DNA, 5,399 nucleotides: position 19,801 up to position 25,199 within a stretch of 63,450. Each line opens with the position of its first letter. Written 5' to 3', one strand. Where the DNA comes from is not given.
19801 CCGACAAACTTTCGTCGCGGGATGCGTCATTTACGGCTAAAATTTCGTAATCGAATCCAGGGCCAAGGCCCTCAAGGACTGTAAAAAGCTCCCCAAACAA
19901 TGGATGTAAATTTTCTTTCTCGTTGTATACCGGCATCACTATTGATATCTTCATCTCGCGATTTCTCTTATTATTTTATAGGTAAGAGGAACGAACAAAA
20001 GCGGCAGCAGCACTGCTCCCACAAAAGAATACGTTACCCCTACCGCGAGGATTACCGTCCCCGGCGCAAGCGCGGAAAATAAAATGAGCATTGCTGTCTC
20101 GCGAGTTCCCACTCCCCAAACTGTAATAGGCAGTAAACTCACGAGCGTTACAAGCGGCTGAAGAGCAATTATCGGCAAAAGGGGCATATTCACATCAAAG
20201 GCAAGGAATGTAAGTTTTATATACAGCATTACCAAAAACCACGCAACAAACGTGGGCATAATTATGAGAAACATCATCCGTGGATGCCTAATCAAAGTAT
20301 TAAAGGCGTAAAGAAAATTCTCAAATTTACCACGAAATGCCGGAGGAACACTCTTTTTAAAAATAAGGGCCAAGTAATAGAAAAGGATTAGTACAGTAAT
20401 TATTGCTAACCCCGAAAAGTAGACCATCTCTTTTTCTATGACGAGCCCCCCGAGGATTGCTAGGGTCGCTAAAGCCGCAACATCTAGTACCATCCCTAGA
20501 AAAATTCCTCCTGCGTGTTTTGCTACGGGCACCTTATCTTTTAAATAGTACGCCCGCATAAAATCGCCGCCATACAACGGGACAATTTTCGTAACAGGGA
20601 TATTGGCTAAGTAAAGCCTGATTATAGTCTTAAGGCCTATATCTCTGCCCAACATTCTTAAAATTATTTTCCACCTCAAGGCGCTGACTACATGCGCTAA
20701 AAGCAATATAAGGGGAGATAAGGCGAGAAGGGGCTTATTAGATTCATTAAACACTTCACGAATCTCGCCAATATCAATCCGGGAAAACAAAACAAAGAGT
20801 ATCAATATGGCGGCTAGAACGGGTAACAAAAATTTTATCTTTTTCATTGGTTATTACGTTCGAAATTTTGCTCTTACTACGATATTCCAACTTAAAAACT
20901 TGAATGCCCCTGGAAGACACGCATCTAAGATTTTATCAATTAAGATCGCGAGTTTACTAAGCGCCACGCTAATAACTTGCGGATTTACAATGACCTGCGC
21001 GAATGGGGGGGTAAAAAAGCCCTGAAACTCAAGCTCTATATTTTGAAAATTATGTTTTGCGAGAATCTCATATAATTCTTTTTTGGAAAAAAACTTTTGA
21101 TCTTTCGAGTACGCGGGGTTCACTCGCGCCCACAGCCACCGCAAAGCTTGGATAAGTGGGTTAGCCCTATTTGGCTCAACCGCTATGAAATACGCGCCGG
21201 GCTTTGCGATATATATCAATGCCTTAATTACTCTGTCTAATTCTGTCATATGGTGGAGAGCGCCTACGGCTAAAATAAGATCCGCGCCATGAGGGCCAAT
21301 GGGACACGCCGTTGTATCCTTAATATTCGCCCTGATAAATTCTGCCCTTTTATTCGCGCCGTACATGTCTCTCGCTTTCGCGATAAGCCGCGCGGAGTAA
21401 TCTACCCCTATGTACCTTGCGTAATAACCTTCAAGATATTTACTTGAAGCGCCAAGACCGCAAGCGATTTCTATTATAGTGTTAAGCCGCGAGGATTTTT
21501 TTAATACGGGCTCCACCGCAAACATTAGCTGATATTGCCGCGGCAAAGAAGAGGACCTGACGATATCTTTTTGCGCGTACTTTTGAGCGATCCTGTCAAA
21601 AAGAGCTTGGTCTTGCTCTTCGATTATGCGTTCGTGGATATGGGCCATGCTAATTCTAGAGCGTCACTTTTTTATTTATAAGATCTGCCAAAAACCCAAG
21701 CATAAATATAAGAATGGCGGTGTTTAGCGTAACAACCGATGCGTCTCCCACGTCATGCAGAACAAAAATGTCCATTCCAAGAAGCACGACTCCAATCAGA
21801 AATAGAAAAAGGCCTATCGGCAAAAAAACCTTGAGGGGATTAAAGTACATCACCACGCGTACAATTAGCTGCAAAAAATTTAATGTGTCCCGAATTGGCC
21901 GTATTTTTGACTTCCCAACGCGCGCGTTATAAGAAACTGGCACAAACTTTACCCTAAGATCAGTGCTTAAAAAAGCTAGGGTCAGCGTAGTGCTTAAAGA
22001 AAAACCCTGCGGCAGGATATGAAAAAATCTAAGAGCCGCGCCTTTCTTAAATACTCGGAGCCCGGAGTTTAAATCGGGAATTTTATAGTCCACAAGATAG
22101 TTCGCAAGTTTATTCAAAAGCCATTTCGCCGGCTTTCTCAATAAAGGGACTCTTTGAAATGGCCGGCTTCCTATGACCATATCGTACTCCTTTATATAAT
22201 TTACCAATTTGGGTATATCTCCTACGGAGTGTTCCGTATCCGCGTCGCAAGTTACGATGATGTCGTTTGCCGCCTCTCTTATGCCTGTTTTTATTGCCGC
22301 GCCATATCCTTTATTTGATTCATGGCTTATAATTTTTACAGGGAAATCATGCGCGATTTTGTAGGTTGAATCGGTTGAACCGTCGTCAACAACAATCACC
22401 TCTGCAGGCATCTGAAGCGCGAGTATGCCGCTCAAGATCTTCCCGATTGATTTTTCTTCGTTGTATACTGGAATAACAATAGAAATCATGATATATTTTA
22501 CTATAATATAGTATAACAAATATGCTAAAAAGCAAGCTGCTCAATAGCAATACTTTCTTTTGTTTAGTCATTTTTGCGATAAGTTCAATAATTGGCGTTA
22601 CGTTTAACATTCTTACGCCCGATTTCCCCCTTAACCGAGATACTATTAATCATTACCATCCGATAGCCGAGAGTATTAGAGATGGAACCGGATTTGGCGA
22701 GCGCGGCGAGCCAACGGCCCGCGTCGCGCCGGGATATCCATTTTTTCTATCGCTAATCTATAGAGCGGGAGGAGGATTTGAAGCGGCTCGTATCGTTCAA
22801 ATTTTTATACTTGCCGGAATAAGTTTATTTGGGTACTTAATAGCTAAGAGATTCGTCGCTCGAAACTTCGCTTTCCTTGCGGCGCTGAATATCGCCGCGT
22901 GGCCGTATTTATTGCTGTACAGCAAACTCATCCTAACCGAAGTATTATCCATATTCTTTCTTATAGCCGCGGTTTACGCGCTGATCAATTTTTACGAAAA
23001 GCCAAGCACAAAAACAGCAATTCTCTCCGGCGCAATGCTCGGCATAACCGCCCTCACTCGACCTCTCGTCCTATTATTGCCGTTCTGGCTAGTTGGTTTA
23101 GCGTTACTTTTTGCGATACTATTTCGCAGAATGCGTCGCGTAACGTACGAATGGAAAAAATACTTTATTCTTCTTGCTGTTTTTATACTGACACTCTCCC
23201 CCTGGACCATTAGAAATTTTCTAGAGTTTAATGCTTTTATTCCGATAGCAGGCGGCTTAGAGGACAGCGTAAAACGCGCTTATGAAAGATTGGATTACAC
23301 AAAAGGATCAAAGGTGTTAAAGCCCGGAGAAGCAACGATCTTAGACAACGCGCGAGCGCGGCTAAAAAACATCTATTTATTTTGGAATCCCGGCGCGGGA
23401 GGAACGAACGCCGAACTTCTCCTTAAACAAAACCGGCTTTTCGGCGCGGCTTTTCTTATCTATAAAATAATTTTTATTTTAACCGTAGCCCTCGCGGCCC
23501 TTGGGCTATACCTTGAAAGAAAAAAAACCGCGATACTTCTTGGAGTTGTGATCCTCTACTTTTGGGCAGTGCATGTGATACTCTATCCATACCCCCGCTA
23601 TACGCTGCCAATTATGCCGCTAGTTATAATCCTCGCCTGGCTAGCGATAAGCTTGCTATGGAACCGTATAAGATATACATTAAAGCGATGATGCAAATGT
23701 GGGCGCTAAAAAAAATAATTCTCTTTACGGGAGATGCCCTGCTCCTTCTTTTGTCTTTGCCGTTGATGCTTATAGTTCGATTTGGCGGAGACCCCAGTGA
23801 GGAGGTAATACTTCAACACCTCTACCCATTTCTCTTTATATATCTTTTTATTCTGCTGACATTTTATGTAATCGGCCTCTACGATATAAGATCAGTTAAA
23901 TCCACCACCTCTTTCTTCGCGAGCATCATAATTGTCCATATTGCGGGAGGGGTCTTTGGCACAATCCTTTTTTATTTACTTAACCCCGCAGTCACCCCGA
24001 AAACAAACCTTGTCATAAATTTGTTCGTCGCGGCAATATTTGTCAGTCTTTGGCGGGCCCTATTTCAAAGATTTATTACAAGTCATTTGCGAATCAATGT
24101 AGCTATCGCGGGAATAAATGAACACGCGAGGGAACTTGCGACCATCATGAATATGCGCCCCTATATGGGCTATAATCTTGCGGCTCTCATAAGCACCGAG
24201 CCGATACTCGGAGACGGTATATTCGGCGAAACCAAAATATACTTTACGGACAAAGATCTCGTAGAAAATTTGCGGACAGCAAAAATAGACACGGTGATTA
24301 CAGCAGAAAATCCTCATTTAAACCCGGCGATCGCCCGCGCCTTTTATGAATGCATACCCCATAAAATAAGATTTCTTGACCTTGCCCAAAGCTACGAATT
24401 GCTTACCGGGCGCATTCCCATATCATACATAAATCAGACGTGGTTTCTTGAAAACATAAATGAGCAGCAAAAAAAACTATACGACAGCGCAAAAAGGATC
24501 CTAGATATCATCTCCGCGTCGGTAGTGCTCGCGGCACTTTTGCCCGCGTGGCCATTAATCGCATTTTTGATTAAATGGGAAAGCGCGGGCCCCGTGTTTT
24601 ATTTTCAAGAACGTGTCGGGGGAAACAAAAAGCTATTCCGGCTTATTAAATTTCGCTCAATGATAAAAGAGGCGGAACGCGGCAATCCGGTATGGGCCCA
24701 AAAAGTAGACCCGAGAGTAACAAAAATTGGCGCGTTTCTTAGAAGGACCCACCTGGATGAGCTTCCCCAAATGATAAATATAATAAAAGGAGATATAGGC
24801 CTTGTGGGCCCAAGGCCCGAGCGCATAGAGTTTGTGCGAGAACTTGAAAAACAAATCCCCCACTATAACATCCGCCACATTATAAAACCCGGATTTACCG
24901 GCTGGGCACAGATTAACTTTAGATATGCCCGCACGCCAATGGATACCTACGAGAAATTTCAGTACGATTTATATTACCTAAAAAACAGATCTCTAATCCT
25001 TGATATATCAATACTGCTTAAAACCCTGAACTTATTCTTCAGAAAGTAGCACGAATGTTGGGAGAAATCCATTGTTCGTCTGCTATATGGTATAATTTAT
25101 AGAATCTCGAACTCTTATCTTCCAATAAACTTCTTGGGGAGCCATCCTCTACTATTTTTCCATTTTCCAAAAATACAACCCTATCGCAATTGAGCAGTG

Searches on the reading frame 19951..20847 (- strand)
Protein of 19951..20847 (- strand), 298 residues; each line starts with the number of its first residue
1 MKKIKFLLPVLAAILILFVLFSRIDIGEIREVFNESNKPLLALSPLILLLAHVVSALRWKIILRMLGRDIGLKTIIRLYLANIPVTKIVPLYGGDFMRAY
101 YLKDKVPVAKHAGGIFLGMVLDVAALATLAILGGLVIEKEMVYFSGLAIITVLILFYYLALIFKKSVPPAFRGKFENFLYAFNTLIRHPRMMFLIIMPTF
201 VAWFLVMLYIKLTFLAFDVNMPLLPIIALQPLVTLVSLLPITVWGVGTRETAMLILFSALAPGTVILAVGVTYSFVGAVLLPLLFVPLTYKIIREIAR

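Call 18: search_protein_families(library=pfam, proteins=[window:19951-20847:-], max_evalue=0.001)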
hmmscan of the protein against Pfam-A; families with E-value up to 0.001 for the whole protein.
window:19951-20847:- (298 aa): 1 family
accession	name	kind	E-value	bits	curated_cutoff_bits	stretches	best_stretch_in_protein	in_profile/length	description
PF03706.18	LPG_synthase_TM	-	2.1e-33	116.5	33.4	1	8-279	3-296/302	Lysylphosphatidylglycerol synthase TM region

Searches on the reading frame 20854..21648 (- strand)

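Call 18: search_protein_families(library=pfam, proteins=[window:20854-21648:-], max_evalue=0.001)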
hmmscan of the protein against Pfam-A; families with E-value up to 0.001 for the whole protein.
window:20854-21648:- (264 aa): 5 families
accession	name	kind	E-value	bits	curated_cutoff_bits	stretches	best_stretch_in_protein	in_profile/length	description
PF13489.12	Methyltransf_23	-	8.6e-15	55.3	27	1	38-205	6-163/164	Methyltransferase domain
PF08241.18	Methyltransf_11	-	3.5e-13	50.4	21.2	1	60-155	2-94/95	Methyltransferase domain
PF13847.12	Methyltransf_31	-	1.3e-12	48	27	1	56-198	5-143/145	Methyltransferase domain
PF13649.12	Methyltransf_25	-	6e-12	46.5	27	1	58-151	1-96/97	Methyltransferase domain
PF08242.18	Methyltransf_12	-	1.6e-11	45.2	30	1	59-153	1-97/98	Methyltransferase domain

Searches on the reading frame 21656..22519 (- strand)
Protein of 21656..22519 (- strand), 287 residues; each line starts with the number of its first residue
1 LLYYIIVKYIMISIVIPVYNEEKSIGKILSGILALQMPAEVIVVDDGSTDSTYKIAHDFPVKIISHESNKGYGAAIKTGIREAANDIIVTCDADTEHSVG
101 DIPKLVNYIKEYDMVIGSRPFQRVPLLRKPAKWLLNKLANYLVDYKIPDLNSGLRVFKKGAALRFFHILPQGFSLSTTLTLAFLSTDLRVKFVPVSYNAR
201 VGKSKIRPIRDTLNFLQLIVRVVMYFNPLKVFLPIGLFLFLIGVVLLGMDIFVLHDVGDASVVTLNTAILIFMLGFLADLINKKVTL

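Call 18: search_protein_families(library=pfam, proteins=[window:21656-22519:-], max_evalue=0.001)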
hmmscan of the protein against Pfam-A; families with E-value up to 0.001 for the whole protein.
window:21656-22519:- (287 aa): 3 families
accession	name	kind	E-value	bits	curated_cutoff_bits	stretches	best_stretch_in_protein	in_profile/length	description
PF00535.33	Glycos_transf_2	-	1.4e-33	116.7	23.3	1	13-161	1-163/168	Glycosyl transferase family 2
PF13641.12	Glyco_tranf_2_3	-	4.7e-08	33.8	27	1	12-116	3-120/230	Glycosyltransferase like family 2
PF10111.15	Glyco_tranf_2_2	-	1.5e-05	25.1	27.3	1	13-110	1-107/276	Glycosyltransferase like family 2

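Call 99: search_solved_structures(query=window:21656-22519:-, max_evalue=0.00001)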
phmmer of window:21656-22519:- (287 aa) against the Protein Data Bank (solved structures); distinct sequences matched with E-value up to 0.00001: 16.
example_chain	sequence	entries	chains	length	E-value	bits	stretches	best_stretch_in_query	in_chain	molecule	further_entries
5mlz_A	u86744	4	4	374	4.3e-18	69.2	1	9-229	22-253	Dolichol monophosphate mannose synthase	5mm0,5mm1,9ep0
9bhc_C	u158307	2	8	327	9e-15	58.3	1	11-240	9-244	Undecaprenyl-phosphate 4-deoxy-4-formamido-L-arabinose transferase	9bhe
8vxh_A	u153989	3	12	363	1.2e-14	57.8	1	11-239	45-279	Undecaprenyl-phosphate 4-deoxy-4-formamido-L-arabinose transferase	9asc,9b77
9hwj_A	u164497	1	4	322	2.8e-14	56.6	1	11-243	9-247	Undecaprenyl-phosphate 4-deoxy-4-formamido-L-arabinose transferase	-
6p61_A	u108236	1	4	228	3.6e-13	53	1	9-114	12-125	Glycosyltransferase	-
5ekp_C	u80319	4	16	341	3.1e-10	43.4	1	3-159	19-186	Uncharacterized glycosyltransferase sll0501 | Glycosyltransferase sll0501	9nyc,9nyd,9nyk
9nye_A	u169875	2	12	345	3.3e-10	43.3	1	3-159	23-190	Glycosyltransferase sll0501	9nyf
2z87_A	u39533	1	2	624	3.8e-10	43.1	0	10-94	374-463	Chondroitin synthase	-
2z86_A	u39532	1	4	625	3.8e-10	43.1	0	10-94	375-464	Chondroitin synthase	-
5eke_A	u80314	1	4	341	5.3e-10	42.6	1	3-159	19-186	Uncharacterized glycosyltransferase sll0501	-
3bcv_A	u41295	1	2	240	2.3e-09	40.5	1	12-96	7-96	Putative glycosyltransferase protein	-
22ao_A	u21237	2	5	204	3.3e-08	36.8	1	12-110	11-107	GmaR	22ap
9omm_A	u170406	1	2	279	2.1e-07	34.1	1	12-97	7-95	Glycosyltransferase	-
9omh_A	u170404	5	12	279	2.1e-07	34.1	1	12-97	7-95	Glycosyltransferase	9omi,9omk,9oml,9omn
9omj_A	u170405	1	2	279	2.1e-07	34.1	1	12-97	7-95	Glycosyltransferase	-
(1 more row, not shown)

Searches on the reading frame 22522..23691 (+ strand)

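Call 18: search_protein_families(library=pfam, proteins=[window:22522-23691:+], max_evalue=0.001)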
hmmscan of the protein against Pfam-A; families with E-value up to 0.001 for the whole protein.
window:22522-23691:+ (389 aa): 1 family
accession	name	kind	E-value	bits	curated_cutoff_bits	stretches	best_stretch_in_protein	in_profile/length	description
PF13231.12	PMT_2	-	5.8e-10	40.1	26.1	1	69-228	3-157/160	Dolichyl-phosphate-mannose-protein mannosyltransferase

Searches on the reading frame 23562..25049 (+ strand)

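Call 18: search_protein_families(library=pfam, proteins=[window:23562-25049:+], max_evalue=0.001)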
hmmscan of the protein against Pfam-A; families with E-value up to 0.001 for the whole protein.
window:23562-25049:+ (495 aa): 1 family
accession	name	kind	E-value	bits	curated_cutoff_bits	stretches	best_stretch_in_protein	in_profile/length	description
PF02397.22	Bac_transf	-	1.4e-62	210.9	27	1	311-493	1-178/179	Bacterial sugar transferase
